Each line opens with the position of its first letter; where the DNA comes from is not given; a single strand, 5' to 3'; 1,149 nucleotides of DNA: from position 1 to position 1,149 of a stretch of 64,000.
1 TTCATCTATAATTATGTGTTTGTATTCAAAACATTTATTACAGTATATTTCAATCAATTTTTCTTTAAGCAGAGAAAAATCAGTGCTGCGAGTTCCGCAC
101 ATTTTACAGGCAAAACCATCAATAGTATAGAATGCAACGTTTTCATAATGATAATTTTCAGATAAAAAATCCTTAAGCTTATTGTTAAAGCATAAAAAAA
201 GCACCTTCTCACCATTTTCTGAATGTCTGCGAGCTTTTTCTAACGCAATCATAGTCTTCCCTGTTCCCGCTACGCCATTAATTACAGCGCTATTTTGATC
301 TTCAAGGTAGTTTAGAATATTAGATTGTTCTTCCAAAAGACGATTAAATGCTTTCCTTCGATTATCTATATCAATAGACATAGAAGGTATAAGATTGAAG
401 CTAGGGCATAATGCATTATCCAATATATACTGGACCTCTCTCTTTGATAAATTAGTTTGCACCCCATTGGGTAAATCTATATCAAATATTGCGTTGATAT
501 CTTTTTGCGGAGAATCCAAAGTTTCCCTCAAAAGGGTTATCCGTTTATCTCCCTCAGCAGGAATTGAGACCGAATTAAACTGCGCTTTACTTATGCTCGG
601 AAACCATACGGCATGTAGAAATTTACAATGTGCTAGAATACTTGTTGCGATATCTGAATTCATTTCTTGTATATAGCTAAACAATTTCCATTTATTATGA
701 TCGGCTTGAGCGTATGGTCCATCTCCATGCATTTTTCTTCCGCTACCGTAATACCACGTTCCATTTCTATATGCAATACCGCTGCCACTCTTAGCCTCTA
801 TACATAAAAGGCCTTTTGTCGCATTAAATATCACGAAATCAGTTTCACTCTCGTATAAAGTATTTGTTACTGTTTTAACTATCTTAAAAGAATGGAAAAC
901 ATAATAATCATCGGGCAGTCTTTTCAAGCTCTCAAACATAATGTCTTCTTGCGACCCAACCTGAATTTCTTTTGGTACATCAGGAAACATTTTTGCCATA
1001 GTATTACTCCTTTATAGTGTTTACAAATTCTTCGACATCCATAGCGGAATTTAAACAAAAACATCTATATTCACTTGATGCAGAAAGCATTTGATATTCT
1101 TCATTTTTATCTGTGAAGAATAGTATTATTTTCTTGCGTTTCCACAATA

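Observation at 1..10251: Four-gene translationally coupled helicase/nuclease operon: a Druantia-III-like pair extended by a NERD-helicase and an AAA/DUF4143 ATPase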

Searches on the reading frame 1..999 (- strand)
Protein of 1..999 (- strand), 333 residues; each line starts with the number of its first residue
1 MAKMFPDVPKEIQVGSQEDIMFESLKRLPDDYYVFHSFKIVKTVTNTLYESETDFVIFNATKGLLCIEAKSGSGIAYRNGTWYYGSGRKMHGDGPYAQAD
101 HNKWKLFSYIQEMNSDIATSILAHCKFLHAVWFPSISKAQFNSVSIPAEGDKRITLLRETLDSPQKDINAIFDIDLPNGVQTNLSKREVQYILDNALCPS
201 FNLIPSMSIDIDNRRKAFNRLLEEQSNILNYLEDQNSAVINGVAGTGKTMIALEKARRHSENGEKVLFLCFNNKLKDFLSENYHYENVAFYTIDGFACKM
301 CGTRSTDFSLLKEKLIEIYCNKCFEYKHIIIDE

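Call 7: search_protein_families(library=padloc, proteins=[window:1-999:-], max_evalue=0.01)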
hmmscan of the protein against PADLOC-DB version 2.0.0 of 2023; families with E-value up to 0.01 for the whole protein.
window:1-999:- (333 aa): 17 families
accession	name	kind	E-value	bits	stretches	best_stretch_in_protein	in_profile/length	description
PDLC03813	RTasNERD-Hel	-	3.3e-48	163.1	1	1-333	1-307/519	DRT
PDLC01087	C3a187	-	2.2e-10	38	1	17-281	18-256/559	NERD+UvrD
PDLC02372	Nhi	-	4.5e-06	23.6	1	225-277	191-239/470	-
PDLC02350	AbiO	-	8e-06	22.9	1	223-275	181-232/468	AbiO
PDLC02033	Cas3fv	-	9.1e-06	22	1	181-270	348-433/951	-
PDLC00104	GajB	-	1.3e-05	22.1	1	230-272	10-56/574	UrvD helicase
PDLC00122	GajB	-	4.3e-05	20.6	1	223-298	7-84/502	UrvD helicase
PDLC05035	PDC-S53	-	0.00014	18.1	1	224-300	498-573/900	-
PDLC05065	PDC-S68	-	0.00039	16.3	1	216-279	601-664/1221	-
PDLC05064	PDC-S68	-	0.00046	16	1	220-333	685-786/1273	-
PDLC00109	GajB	-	0.00056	16.4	1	234-302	5-75/647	UrvD helicase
PDLC05066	PDC-S68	-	0.00068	15.7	1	212-285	570-646/1202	-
PDLC04474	PDC-M16A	-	0.00069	16.1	1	79-292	78-292/917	-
PDLC04986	PDC-S28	-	0.0015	15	1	214-276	28-94/831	-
PDLC00149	GajB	-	0.0072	12.8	1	223-275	9-61/577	UrvD helicase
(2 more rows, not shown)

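Call 8: search_protein_families(library=pfam, proteins=[window:1-999:-], max_evalue=0.01)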
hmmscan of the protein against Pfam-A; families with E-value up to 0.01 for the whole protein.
window:1-999:- (333 aa): 8 families
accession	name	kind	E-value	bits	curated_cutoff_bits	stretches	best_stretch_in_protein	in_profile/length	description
PF08378.17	NERD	-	2.8e-09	37.9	22.1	1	18-111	6-96/111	Nuclease-related domain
PF04851.21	ResIII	-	8e-07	29.5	22.5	1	216-283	10-73/164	Type III restriction enzyme, res subunit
PF09848.15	SLFN-g3_helicase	-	3.2e-05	23.8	24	1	238-287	4-55/354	Schlafen group 3, DNA/RNA helicase domain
PF13245.12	AAA_19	-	0.0002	22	25.1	1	233-333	9-98/134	AAA domain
PF20720.3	nSTAND3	-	0.00023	21.3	27.2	1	227-296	9-75/155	Novel STAND NTPase 3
PF13604.12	AAA_30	-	0.0003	21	27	1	222-284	3-67/191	AAA domain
PF06745.19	ATPase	-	0.0028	17.5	26.6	1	234-279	18-64/231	KaiC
PF02562.22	PhoH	-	0.0036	17.3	27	1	223-263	7-47/205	PhoH-like protein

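Call 10: search_protein_families(library=ncbifam, proteins=[window:1-999:-], max_evalue=0.1)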
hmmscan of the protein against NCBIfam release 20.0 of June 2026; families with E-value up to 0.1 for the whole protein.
window:1-999:- (333 aa): 11 families
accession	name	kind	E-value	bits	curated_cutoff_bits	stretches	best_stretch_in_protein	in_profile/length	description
NF047741.1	antiphage_MADS6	equivalog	1.1e-05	24.2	460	1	1-118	1-111/612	methylation-associated defense system protein kinase MAD6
NF053713.1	helicas_STM2767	equivalog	0.0002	19.9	550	1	224-279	178-235/665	STM2767 family DEAD/DEAH box helicase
NF038214.1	IS21_help_AAA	equivalog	0.00078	19.2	200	1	209-273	65-128/232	IS21-like element helper ATPase IstB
NF004069.0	PRK05580.2-1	equivalog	0.00091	17.8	767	1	213-270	104-161/612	primosomal protein N'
NF006799.0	PRK09302.1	equivalog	0.0012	17.5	408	1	237-288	275-325/515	circadian clock protein KaiC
TIGR03880.1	KaiC_arch_3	hypoth_equivalog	0.0021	17.6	249.45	1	236-280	17-61/224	KaiC domain-containing protein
NF004072.0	PRK05580.2-4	equivalog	0.023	13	1030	1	217-273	118-175/648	primosomal protein N'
NF053860.1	DS41_1_antiphage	equivalog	0.036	13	370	1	227-307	31-114/448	anti-phage protein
NF004066.1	PRK05580.1-3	equivalog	0.043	12.1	813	1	218-269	250-305/788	primosomal protein N'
NF004629.0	PRK05973.1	equivalog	0.048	12.7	156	0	226-278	55-107/237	DNA helicase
TIGR02768.1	TraA_Ti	equivalog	0.05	11.9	590.45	1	216-265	355-405/751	Ti-type conjugative transfer relaxase TraA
